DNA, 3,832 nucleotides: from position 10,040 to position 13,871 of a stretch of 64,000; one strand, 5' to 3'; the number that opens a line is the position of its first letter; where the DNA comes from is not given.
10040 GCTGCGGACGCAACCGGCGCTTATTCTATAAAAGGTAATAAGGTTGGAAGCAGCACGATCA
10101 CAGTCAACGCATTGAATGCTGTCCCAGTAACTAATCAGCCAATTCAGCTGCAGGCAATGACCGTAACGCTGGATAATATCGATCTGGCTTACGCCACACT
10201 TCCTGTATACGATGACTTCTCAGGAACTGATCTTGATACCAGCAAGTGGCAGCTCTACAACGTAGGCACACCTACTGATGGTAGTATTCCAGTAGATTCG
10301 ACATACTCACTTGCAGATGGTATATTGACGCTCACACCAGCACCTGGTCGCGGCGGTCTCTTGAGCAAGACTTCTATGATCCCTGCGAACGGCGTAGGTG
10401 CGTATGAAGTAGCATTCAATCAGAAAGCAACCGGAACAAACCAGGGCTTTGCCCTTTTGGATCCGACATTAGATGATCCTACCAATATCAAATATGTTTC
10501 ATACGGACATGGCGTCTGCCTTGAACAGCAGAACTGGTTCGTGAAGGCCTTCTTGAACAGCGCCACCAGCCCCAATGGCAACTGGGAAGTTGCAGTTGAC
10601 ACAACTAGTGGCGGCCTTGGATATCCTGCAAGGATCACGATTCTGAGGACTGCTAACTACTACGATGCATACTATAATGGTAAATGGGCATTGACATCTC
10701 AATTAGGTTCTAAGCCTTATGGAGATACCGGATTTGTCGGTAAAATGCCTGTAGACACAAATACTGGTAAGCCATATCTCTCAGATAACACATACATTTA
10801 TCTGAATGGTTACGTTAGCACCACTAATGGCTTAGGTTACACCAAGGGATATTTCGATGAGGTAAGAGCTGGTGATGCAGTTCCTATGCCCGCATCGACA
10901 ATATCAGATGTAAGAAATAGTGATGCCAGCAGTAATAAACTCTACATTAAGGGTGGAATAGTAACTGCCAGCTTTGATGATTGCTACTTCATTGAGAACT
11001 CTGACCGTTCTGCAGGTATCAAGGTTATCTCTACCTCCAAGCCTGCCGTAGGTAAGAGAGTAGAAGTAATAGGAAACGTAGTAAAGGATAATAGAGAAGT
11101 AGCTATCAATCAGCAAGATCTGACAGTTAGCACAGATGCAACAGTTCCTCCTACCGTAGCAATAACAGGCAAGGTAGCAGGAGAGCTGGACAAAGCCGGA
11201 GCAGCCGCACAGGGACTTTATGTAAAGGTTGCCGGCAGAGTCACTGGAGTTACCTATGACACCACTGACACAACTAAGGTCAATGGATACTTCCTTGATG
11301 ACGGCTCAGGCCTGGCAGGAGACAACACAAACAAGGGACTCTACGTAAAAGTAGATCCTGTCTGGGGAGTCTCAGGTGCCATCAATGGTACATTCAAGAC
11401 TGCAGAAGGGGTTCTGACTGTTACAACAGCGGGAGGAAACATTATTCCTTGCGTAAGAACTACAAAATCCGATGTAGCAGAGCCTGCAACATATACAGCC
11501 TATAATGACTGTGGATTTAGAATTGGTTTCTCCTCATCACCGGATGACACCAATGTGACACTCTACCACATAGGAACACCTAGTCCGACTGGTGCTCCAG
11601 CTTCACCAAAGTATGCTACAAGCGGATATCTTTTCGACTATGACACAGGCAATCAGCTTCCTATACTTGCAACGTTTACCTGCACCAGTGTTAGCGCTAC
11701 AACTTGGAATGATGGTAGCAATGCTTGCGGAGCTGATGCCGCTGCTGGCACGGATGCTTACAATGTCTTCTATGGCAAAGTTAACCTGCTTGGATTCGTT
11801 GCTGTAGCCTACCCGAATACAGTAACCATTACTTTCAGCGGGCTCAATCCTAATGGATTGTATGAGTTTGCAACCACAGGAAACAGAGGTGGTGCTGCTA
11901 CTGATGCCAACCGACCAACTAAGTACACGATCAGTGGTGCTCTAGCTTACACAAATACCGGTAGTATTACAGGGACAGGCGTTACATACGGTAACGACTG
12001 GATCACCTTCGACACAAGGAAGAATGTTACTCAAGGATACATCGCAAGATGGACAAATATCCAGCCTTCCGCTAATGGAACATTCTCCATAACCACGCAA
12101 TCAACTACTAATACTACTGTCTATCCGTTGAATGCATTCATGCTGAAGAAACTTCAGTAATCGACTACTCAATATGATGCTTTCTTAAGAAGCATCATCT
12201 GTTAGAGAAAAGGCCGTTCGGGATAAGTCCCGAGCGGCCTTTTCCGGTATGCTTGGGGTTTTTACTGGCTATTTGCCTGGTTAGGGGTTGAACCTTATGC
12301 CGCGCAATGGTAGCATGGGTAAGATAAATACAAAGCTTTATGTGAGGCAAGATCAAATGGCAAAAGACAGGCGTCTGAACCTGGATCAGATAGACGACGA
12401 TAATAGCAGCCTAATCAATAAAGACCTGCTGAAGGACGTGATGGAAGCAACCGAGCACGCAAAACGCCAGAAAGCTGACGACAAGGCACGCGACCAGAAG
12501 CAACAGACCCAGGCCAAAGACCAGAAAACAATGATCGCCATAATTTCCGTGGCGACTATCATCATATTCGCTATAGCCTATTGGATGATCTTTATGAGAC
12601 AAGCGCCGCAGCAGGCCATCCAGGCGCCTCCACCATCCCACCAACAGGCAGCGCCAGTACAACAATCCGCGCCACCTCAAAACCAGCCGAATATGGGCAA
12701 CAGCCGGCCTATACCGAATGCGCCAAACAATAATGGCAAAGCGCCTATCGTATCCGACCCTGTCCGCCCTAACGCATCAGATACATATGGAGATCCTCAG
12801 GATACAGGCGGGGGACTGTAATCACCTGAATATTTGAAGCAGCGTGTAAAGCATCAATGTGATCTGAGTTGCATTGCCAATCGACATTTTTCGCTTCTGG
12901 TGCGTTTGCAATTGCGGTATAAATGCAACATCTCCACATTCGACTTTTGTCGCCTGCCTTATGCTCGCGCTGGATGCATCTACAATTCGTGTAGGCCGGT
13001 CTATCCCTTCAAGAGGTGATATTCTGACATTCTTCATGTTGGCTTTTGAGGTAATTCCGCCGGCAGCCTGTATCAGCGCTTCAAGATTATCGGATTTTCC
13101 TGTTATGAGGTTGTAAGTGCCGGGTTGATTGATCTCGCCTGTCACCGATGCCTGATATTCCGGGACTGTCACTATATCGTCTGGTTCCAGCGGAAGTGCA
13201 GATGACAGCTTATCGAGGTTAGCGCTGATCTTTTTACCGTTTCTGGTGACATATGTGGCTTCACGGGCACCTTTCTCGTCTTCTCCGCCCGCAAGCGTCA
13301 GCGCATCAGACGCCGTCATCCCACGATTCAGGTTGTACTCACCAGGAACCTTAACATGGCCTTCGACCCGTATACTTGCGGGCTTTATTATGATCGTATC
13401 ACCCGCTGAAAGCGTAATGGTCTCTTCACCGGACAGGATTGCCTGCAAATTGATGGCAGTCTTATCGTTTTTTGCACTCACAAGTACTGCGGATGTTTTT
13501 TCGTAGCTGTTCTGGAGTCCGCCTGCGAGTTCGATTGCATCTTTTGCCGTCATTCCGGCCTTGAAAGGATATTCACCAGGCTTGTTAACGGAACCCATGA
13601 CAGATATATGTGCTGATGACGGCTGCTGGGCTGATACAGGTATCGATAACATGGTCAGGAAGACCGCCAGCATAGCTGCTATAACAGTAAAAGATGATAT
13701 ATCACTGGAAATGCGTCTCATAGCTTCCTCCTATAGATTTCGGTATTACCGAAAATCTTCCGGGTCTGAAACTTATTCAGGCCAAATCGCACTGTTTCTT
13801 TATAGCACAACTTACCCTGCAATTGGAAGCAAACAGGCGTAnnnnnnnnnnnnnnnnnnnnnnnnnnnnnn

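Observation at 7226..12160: Giant secreted Thr/Ser/Asn-rich surface protein with CarboxypepD_reg and LamG-like modules behind a roughly 300-nt leader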

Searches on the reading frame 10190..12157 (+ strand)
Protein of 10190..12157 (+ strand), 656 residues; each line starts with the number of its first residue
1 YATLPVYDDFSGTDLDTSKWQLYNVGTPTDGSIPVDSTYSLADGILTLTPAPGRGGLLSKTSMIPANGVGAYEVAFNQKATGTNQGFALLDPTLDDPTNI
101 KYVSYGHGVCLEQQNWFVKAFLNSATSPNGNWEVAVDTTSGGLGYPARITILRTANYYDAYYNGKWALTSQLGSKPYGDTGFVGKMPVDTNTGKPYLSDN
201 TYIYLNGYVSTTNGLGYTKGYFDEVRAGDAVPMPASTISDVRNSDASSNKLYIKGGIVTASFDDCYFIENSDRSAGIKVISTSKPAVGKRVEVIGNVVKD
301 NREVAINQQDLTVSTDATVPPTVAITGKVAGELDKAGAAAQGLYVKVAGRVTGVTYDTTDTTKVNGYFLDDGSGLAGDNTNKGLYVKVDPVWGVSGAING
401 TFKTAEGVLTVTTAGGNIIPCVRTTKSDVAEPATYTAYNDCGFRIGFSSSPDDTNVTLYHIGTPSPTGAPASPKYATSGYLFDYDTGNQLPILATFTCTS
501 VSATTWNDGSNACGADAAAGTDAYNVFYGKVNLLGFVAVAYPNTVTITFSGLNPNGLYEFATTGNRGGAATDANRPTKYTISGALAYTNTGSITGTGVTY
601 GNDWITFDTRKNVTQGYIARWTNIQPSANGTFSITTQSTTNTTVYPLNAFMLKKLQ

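Call 65: predict_structure(alignment_id=A6)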
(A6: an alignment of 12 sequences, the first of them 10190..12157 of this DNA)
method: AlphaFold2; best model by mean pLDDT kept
length: 656 residues; sequences in the alignment: 12
mean_pLDDT: 71.4   pTM: 0.44
mean pLDDT of the five models: 71.4, 71.1, 70.2, 68.0, 66.6
residues with pLDDT >= 90: 61; 70-90: 319; 50-70: 201; < 50: 75
segments of 3 or more residues with pLDDT < 50: 99-102, 169-179, 272-274, 300-303, 321-342, 420-428, 447-451, 466-474
pLDDT, mean of each block of 10 residues (from residue 1): 75 86 64 71 86 75 72 87 80 55 63 77 61 73 81 80 64 44 70 71 76 61 84 64 68 76 64 60 74 76 67 72 35 36 52 73 69 58 64 56 55 58 44 88 56 67 55 54 84 82 73 73 88 83 88 89 79 82 93 75 88 87 88 91 88 93
secondary structure, 60 per line:
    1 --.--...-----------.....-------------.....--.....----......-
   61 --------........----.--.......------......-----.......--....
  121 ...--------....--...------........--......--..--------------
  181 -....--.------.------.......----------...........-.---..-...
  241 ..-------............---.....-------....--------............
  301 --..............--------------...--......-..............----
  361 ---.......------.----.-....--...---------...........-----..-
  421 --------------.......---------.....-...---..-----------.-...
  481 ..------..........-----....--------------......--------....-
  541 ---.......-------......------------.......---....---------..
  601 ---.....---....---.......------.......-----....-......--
elements in order (helices of 4 or more, strands of 3 or more residues): E6-8 E20-24 E38-42 E45-49 E54-59 E69-76 E84-90 H97-102 E108-114 E117-123 E132-135 E147-154 E157-162 E182-185 E202-208 E219-229 H238-242 E250-261 E265-269 E277-280 E289-300 E303-316 H336-341 E343-356 E364-370 E384-387 E402-412 E435-441 H451-455 E457-459 E478-482 E489-498 E504-507 H522-527 E536-539 E544-550 E558-563 E576-582 E586-589 E604-608 H612-615 E619-625 E632-638 E644-647 E649-654

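Call 75: search_solved_structures(query=A6, max_evalue=5)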
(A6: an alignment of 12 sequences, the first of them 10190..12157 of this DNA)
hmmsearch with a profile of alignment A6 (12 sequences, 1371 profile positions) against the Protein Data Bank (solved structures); distinct sequences matched with E-value up to 5: 20.
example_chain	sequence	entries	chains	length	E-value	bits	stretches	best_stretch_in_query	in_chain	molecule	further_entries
7kmm_A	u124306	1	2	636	3.9e-09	37.9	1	476-606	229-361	Sialic acid-specific 9-O-acetylesterase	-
9h4u_A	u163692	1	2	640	1.1e-06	29.8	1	498-614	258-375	Carbohydrate esterase FI8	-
6d50_A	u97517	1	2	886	0.00014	22.8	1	476-582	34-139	Glycosyl hydrolases family 2, sugar binding domain protein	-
6d8g_A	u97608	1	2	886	0.00014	22.8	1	476-582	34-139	Glycosyl hydrolases family 2, sugar binding domain protein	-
5uj6_A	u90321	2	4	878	0.00024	22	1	480-582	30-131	Glycosyl hydrolases family 2, sugar binding domain protein | Beta-galactosidase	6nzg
6hpd_A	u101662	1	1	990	0.0008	20.2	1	477-599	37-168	Beta-galactosidase (GH2)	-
9ega_A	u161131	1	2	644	0.0011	19.9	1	513-611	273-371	Sialate O-acetylesterase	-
9j6n_A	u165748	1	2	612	0.0014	19.5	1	512-609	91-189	Beta-D-galactofuranosidase 2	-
9j6m_A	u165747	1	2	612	0.0014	19.5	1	512-609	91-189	Beta-D-galactofuranosidase 2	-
6ed1_A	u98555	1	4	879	0.0029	18.4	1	480-605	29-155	Glycosyl hydrolase family 2, sugar binding domain protein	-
7sf2_A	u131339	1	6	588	0.0033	18.2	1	524-603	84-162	Glycosyl hydrolase family 2, sugar binding domain protein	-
4wi0_B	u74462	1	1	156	0.013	16.2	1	634-689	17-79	Cellulosomal scaffoldin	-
7kgy_A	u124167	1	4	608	0.032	14.9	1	474-658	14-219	Beta-glucuronidase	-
7xyr_A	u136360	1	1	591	0.045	14.4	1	528-603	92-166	Beta-glucuronidase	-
8aaj_C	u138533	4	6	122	0.26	11.9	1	984-1046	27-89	RPA14 subunit of the hetero-oligomeric complex involved in homologous recombination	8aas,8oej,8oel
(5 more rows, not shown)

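Call 77: fold_search(model_id=the predicted structure, library=pdb)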
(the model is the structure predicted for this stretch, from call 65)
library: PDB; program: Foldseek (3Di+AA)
matches with E <= 10: 1525; with E <= 0.001: 106
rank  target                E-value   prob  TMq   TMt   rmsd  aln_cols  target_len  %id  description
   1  1ups_A                1.0e-06  1.00  0.23  0.35  18.6       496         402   10  GlcNAc[alpha]1-4Gal releasing endo-[beta]-galactosidase from Clostridium perfringens (released 2004-11-25)
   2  6t2s_AAA              2.4e-06  1.00  0.23  0.54   6.4       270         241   14  Prominent members of the human gut microbiota express endo-acting O-glycanases to initiate mucin breakdown (released 2020-07-08)
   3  1ups_B                3.7e-06  1.00  0.22  0.34  18.2       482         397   10  GlcNAc[alpha]1-4Gal releasing endo-[beta]-galactosidase from Clostridium perfringens (released 2004-11-25)
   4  2a6w_B                5.9e-06  1.00  0.21  0.54   7.6       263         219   13  Crystal structure of Emp46p carbohydrate recognition domain (CRD), metal-free form (released 2006-01-31)
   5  4wzf_A                6.6e-06  1.00  0.22  0.52   6.9       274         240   15  Crystal structural basis for Rv0315, an immunostimulatory antigen and pseudo beta-1, 3-glucanase of Mycobacterium tube (released 2015-12-09)
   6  4xdq                  7.3e-06  1.00  0.21  0.49   7.4       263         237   12  Crystal structure of a Glycoside hydrolase family protein (Rv0315 ortholog) from Mycobacterium thermorestibile (released 2015-01-14)
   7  2a6x_B                7.7e-06  1.00  0.22  0.59   6.0       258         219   14  Crystal structure of Emp46p carbohydrate recognition domain (CRD), Y131F mutant (released 2006-01-31)
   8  4wzf_B                7.7e-06  1.00  0.23  0.53   6.9       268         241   15  Crystal structural basis for Rv0315, an immunostimulatory antigen and pseudo beta-1, 3-glucanase of Mycobacterium tube (released 2015-12-09)
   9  6t2o_AAA              1.0e-05  1.00  0.23  0.54   6.6       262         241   15  Prominent members of the human gut microbiota express endo-acting O-glycanases to initiate mucin breakdown (released 2020-07-08)
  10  6t2p_AAA              1.0e-05  1.00  0.23  0.53   6.7       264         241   15  Prominent members of the human gut microbiota express endo-acting O-glycanases to initiate mucin breakdown (released 2020-07-08)
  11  6t2o_BBB              1.2e-05  1.00  0.23  0.55   6.6       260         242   16  Prominent members of the human gut microbiota express endo-acting O-glycanases to initiate mucin breakdown (released 2020-07-08)
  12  6t2p_BBB              1.2e-05  1.00  0.23  0.54   6.7       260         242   16  Prominent members of the human gut microbiota express endo-acting O-glycanases to initiate mucin breakdown (released 2020-07-08)
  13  8va4                  1.4e-05  1.00  0.25  0.60   5.3       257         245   14  Crystal structure of CapGH16_3 enzyme retrieved from capybara gut metagenome (released 2024-10-23)
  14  5wut_A                1.5e-05  1.00  0.24  0.59   5.3       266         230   15  Crystal structure of laminarinase from Flavobacterium sp. UMI-01 (released 2018-01-03)
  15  2vy0_A                1.5e-05  1.00  0.25  0.56   5.2       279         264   15  The X-ray structure of endo-beta-1,3-glucanase from Pyrococcus furiosus (released 2009-03-24)
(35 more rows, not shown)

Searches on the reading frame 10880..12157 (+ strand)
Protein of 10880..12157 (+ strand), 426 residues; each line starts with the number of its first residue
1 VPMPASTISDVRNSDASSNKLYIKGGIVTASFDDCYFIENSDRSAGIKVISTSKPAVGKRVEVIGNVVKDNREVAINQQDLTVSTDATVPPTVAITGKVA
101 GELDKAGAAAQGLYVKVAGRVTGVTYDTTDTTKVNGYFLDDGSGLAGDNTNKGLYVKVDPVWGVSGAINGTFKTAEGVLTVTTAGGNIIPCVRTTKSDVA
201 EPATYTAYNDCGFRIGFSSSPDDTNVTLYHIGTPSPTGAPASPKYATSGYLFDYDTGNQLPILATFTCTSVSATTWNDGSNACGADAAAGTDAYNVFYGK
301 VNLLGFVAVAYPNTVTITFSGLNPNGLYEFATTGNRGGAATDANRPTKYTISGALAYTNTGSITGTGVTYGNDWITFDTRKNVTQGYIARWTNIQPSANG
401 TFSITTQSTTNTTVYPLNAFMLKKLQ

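Call 25: find_homologous_proteins(query=window:10880-12157:+, max_evalue=0.001)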
Query window:10880-12157:+ (426 aa): 5 proteins with E <= 0.001 among 8000 candidates.
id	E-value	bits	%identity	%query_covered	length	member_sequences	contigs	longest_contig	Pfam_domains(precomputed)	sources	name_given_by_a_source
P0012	1.3e-71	260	43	98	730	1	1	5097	PF13620.13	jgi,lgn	-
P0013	2.7e-60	223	40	94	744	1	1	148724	PF13620.13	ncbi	ncbi:MAG: carboxypeptidase-like regulatory domain-containing protein [Armatimonadota bacterium]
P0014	1.5e-56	210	37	100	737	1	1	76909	PF13620.13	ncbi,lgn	ncbi:MAG: hypothetical protein ABFD46_11135 [Armatimonadota bacterium]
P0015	2.6e-24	104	35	68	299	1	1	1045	-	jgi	jgi:hypothetical protein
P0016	3.7e-11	61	35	48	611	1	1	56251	PF17957.8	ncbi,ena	-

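Call 33: find_encoding_contigs(protein=P0014, flank=5000, max_places=2)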
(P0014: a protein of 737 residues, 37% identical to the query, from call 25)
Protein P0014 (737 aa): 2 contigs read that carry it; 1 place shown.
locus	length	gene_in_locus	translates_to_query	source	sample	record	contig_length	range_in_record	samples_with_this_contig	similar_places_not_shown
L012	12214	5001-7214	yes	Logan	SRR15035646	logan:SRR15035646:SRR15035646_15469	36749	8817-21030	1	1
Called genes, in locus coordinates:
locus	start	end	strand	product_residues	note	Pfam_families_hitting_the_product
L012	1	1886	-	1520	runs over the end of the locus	PF05359:DUF748, PF13116:YhdP (faint), PF27051:TamB_N (faint), PF04357:TamB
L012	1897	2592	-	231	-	PF21948:LplA-B_cat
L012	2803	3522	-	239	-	PF01904:DUF72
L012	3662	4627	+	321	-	PF07748:Glyco_hydro_38C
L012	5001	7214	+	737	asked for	PF13620:CarboxypepD_reg (weak)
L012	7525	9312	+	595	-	PF04932:Wzy_C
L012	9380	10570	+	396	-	PF13439:Glyco_transf_4, PF00534:Glycos_transf_1, PF13692:Glyco_trans_1_4, PF13524:Glyco_trans_1_2 (weak)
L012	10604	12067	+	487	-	PF01943:Polysacc_synt, PF13440:Polysacc_synt_3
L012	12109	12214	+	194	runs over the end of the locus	PF13580:SIS_2, PF01380:SIS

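Call 41: find_encoding_contigs(protein=P0012, flank=5000, max_places=2)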
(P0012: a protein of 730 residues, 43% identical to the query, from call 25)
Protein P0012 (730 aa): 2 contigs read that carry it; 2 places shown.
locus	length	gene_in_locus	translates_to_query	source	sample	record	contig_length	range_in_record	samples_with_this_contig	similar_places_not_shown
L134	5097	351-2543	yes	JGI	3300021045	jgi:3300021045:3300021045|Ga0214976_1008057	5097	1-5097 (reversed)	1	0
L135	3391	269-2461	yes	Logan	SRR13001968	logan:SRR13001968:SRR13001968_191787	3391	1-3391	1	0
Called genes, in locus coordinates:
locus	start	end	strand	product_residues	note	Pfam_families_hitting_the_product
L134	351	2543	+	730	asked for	PF13620:CarboxypepD_reg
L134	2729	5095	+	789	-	?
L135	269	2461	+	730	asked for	PF13620:CarboxypepD_reg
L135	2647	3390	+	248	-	?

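Call 42: find_encoding_contigs(protein=P0013, flank=5000, max_places=2)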
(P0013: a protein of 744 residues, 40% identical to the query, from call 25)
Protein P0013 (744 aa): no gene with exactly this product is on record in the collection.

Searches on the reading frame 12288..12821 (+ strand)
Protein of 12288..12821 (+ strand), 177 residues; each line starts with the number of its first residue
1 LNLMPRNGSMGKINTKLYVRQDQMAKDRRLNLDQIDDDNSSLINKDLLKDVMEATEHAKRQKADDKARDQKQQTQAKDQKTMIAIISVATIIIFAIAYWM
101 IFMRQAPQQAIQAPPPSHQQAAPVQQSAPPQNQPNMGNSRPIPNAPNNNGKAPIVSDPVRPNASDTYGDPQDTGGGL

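Call 9: search_protein_families(library=pfam, proteins=[window:12288-12821:+], max_evalue=0.001)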
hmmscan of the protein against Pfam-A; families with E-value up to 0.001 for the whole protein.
window:12288-12821:+ (177 aa): 1 family
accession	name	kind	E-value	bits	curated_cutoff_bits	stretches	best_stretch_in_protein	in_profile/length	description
PF06024.17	Orf78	-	0.00089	19.9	29.4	0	55-110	38-94/101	Orf78 (ac78)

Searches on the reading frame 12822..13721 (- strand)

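Call 9: search_protein_families(library=pfam, proteins=[window:12822-13721:-], max_evalue=0.001)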
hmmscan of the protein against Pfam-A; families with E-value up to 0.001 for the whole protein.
window:12822-13721:- (299 aa): 2 families
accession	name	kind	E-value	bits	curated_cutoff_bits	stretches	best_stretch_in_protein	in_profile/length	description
PF22461.2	SLBB_2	-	7e-29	100.2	27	3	39-112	3-79/79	SLBB domain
PF10531.15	SLBB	-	3.1e-24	85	27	3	40-72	3-35/55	SLBB domain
